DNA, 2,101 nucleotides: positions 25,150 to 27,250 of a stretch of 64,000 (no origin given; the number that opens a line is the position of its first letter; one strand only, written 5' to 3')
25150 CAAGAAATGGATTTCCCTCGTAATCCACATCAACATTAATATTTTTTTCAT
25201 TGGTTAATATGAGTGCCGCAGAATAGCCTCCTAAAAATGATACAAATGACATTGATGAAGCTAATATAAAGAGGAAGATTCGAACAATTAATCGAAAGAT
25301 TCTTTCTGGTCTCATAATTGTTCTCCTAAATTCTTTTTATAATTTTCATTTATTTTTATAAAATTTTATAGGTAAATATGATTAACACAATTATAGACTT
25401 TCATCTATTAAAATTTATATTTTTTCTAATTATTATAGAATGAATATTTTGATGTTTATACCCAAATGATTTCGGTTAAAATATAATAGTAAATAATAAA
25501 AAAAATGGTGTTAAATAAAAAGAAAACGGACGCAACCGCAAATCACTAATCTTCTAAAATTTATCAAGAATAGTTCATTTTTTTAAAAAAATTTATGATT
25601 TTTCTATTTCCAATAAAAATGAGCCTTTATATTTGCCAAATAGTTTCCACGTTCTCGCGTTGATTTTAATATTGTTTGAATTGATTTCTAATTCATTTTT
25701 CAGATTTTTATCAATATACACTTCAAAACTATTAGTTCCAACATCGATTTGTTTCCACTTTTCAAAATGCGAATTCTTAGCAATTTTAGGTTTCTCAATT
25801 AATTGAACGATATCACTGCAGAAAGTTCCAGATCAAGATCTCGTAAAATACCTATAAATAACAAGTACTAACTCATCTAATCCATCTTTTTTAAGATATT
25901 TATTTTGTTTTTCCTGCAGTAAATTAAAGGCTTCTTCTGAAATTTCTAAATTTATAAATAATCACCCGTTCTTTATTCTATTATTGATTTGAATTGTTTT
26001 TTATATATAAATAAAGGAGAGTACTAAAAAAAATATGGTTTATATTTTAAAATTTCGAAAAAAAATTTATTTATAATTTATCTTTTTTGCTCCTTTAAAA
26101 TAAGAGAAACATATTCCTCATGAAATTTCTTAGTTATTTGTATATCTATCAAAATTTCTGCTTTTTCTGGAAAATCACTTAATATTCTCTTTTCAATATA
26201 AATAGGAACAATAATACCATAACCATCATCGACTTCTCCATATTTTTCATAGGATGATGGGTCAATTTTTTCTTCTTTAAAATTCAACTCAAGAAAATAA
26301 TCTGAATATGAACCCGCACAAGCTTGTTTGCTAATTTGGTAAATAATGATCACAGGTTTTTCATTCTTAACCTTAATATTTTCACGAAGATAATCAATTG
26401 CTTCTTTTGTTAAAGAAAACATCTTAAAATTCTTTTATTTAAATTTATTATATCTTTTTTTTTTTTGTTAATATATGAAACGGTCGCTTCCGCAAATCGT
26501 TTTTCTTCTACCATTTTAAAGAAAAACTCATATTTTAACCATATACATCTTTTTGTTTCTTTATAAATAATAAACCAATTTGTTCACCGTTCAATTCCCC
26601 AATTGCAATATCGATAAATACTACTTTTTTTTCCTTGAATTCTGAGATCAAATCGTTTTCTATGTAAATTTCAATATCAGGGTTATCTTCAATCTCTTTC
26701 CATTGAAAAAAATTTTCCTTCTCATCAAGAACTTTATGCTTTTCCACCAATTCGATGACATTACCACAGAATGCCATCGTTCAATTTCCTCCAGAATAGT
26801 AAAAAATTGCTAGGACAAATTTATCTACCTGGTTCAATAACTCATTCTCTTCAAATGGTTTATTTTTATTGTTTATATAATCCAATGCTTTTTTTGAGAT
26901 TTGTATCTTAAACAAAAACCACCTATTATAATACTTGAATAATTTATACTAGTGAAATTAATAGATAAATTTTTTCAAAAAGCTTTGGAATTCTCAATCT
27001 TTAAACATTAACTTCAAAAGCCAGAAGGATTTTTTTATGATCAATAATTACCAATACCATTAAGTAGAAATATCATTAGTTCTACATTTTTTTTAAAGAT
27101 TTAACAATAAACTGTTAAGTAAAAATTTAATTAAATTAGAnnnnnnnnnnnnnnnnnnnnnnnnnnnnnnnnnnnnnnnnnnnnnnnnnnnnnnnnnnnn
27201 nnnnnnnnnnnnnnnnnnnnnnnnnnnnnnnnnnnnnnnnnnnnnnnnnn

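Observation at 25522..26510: Conserved GC-rich hairpin element only in the 3' UTRs of the two TGA-containing paralogs (SECIS candidate)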

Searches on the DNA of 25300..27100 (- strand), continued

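Call 83: search_with_rna_model(model_id=R2, sources=[L023, L024, L025, L026, L027], max_evalue=1, filters=off, show_alignments=2)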
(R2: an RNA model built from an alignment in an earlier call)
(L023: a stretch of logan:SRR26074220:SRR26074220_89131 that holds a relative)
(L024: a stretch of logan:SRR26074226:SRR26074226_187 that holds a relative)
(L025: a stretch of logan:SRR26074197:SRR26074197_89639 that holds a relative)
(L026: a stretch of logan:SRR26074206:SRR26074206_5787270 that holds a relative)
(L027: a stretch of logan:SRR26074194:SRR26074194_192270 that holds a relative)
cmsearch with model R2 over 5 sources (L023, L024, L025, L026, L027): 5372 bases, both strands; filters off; matches with E-value up to 1: 5.
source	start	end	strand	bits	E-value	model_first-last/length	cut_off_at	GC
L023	323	383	+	13.4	0.053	1-63/63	no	0.3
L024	323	383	+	13.4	0.053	1-63/63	no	0.3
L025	323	383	+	13.4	0.053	1-63/63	no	0.3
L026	67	127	+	13.4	0.053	1-63/63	no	0.3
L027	323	383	+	13.4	0.053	1-63/63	no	0.3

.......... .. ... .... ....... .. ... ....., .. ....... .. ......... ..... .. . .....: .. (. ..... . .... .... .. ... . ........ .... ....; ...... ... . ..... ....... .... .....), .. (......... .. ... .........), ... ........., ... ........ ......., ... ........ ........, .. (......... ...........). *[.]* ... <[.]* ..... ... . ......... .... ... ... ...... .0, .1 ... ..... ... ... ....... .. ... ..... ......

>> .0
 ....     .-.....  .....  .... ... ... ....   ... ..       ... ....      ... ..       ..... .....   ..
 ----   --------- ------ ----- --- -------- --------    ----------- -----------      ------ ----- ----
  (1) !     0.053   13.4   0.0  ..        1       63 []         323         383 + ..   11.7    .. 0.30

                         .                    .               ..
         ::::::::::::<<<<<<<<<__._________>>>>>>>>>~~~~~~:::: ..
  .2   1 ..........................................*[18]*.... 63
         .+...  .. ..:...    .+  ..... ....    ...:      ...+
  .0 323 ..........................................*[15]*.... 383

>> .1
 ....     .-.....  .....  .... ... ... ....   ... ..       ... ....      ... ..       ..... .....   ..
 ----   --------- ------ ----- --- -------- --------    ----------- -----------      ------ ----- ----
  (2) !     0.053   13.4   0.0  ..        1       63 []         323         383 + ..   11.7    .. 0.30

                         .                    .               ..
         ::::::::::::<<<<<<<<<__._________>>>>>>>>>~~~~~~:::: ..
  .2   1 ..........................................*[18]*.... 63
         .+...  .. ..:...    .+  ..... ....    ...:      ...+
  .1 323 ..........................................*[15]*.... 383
